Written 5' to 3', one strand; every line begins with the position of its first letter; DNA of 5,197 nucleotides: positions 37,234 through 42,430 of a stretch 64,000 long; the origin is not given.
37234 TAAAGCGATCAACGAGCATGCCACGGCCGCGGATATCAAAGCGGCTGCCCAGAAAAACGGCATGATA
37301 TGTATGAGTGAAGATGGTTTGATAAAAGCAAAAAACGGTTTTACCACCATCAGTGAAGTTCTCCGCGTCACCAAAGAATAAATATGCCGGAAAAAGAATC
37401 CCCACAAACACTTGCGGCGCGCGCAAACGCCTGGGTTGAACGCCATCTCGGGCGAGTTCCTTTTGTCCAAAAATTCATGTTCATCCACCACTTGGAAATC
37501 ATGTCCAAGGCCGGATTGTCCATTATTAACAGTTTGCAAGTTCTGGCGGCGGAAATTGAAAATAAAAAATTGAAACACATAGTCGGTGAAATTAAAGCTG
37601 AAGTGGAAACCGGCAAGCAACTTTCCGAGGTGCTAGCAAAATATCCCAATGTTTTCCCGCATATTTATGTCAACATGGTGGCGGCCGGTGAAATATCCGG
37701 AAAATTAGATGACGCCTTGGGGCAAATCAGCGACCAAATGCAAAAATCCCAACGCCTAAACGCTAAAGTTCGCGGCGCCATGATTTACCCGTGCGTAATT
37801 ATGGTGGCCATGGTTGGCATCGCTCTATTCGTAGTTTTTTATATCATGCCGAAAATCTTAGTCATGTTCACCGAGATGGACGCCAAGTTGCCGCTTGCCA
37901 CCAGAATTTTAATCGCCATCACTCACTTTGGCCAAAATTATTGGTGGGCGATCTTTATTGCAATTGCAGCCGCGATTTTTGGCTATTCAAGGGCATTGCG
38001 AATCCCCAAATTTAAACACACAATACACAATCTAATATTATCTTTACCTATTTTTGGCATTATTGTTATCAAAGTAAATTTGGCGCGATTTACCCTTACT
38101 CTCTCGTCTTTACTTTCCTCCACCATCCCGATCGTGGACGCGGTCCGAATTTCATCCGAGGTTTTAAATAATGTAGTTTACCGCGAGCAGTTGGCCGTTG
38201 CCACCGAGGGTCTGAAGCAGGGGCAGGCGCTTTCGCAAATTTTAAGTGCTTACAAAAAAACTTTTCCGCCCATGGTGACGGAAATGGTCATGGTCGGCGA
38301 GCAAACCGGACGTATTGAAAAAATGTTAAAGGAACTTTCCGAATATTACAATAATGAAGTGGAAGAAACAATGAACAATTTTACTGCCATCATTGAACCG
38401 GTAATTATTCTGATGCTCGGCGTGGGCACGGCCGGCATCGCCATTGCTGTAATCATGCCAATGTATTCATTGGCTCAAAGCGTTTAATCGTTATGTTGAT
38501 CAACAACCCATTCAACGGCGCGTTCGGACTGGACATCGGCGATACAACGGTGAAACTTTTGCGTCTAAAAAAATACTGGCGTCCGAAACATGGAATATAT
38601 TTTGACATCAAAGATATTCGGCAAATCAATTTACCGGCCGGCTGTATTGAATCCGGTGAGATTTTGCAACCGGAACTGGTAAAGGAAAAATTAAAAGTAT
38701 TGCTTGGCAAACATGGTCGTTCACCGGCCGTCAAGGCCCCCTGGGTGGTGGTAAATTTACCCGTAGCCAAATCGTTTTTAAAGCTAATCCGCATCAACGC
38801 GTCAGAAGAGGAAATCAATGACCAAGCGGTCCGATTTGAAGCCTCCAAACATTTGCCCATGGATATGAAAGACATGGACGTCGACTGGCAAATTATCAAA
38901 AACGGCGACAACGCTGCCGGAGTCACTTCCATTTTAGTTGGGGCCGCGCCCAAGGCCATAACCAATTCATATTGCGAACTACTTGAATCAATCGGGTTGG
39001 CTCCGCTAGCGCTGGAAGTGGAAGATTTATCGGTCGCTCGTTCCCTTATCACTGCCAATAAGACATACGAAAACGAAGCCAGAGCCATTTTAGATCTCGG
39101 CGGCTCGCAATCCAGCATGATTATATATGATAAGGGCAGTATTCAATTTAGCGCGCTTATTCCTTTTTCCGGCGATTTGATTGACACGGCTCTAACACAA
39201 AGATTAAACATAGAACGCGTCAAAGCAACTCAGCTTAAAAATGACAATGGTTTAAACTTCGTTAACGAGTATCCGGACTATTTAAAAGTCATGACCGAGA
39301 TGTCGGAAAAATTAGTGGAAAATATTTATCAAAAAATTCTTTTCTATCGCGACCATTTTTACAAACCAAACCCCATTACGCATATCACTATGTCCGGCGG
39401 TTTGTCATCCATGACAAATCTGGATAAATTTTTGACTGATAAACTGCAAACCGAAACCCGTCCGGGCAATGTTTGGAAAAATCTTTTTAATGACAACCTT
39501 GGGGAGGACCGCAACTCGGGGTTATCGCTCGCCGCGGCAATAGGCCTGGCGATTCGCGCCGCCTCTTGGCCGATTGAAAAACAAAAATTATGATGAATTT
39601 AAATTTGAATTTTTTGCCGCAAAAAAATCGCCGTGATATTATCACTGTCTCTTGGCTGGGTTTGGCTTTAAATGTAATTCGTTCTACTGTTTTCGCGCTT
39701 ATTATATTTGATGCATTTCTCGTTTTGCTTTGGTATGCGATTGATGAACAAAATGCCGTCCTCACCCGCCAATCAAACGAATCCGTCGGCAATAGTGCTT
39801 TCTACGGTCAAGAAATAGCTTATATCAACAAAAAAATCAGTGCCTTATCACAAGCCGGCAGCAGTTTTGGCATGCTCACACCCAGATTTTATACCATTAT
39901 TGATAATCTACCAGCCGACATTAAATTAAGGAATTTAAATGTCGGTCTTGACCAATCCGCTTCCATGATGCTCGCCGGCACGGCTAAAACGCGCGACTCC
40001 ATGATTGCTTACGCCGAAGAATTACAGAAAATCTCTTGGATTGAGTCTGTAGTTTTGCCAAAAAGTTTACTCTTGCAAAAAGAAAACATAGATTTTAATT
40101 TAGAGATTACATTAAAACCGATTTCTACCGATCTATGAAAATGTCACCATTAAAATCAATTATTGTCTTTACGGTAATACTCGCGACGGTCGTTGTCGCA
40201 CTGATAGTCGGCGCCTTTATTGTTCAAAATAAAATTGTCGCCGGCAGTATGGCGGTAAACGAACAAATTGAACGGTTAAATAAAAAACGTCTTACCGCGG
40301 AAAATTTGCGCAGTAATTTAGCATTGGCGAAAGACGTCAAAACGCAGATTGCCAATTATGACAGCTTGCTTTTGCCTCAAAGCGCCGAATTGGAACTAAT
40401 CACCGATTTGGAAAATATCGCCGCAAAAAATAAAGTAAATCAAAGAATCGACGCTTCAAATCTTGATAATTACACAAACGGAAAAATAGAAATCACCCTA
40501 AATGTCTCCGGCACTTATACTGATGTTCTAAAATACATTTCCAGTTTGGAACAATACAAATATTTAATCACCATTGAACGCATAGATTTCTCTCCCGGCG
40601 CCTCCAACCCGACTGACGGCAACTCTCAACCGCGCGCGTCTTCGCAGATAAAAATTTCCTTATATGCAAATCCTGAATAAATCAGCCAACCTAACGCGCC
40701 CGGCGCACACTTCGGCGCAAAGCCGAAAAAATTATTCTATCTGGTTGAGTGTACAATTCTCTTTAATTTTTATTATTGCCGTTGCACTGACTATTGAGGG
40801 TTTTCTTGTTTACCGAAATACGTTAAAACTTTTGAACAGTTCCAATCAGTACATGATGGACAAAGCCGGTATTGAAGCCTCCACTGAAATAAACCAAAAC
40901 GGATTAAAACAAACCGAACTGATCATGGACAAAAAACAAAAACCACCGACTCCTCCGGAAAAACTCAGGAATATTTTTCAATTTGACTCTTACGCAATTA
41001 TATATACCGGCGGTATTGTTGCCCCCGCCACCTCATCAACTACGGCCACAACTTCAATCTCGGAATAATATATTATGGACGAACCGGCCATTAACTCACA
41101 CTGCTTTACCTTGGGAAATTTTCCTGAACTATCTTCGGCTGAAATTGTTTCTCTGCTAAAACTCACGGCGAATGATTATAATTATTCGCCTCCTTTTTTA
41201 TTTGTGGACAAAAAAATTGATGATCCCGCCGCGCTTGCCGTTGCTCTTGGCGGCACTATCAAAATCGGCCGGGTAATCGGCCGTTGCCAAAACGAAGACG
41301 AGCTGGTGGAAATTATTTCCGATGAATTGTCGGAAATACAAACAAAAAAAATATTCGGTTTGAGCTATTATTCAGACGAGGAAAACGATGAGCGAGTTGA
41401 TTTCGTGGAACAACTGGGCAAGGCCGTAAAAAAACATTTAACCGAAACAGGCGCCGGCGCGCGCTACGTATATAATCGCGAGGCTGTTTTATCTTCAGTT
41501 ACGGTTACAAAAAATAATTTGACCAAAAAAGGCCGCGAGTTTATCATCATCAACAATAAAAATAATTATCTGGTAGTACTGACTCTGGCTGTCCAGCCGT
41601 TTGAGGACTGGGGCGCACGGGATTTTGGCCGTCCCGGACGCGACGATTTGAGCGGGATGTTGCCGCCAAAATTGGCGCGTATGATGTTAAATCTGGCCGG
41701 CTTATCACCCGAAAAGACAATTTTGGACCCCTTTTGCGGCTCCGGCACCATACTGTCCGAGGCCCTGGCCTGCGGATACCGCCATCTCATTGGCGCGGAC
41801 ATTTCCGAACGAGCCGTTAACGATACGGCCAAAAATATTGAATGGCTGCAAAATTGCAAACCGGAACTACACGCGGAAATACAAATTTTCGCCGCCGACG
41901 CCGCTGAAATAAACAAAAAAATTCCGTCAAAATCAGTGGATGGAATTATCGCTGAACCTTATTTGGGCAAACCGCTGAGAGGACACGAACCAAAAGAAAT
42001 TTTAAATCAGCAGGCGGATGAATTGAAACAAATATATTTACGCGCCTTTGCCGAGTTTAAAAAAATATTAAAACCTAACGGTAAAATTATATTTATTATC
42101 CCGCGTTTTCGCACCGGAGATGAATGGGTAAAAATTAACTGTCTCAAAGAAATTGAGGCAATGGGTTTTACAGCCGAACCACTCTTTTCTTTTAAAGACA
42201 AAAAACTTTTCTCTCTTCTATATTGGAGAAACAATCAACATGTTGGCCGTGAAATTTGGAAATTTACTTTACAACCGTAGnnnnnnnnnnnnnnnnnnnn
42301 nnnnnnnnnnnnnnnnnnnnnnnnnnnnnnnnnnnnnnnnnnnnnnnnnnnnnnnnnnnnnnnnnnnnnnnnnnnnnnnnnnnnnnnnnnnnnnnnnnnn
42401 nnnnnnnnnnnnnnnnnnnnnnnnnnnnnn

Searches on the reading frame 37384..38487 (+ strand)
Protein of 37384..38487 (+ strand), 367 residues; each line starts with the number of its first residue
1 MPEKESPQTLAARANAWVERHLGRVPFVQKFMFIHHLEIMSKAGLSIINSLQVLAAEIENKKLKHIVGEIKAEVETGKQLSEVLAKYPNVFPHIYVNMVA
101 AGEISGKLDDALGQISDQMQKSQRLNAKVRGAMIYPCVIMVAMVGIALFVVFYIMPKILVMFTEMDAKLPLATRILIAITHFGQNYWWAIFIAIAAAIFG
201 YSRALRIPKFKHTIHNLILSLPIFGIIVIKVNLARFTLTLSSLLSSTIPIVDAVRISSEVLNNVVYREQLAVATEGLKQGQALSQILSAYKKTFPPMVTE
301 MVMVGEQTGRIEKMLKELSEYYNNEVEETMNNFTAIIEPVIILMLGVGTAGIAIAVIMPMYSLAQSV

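Call 42: search_protein_families(library=pfam, proteins=[window:37384-38487:+], max_evalue=0.0001)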
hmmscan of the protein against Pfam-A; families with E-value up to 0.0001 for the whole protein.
window:37384-38487:+ (367 aa): 1 family
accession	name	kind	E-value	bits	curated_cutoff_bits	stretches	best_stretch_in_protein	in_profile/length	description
PF00482.28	T2SSF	-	2.1e-56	189.7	25.2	2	33-156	1-125/125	Type II secretion system (T2SS), protein F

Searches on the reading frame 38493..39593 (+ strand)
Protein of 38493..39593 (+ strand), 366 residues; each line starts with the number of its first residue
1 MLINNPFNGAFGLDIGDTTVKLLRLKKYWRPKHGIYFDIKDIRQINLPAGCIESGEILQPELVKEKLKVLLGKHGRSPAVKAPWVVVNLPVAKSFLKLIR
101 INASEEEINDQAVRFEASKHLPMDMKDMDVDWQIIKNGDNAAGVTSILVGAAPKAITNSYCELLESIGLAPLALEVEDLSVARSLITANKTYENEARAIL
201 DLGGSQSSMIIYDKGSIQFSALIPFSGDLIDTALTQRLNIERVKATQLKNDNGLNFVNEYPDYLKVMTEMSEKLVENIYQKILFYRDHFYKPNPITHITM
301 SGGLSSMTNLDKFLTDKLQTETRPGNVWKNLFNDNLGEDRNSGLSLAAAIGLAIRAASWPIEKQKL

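Call 42: search_protein_families(library=pfam, proteins=[window:38493-39593:+], max_evalue=0.0001)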
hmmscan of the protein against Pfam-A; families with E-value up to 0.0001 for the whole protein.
window:38493-39593:+ (366 aa): 2 families
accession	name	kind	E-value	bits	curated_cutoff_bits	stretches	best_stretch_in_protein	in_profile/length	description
PF11104.14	PilM_2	-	4.7e-27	95.3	27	1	12-356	1-339/340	Type IV pilus assembly protein PilM;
PF14450.12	FtsA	-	2.3e-10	41.3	31.8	1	198-350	1-126/127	Cell division protein FtsA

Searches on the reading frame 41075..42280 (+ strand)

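Call 42: search_protein_families(library=pfam, proteins=[window:41075-42280:+], max_evalue=0.0001)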
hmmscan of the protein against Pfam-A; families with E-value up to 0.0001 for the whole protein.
window:41075-42280:+ (401 aa): 6 families
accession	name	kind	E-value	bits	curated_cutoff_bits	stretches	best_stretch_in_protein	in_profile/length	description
PF01170.24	UPF0020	-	3.4e-16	60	22.3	1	193-343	9-167/197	RMKL-like, methyltransferase domain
PF01555.25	N6_N4_Mtase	-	7.5e-10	39.6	26.7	1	195-251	165-219/221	DNA methylase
PF13847.12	Methyltransf_31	-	2.8e-07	30.8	27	1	212-344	3-113/145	Methyltransferase domain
PF03602.21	Cons_hypoth95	-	7.4e-06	26.2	24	1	212-291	41-117/182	Conserved hypothetical protein 95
PF13649.12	Methyltransf_25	-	1.8e-05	25.8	27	0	216-293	1-70/97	Methyltransferase domain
PF08241.18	Methyltransf_11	-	3.2e-05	24.9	21.2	0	218-340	2-95/95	Methyltransferase domain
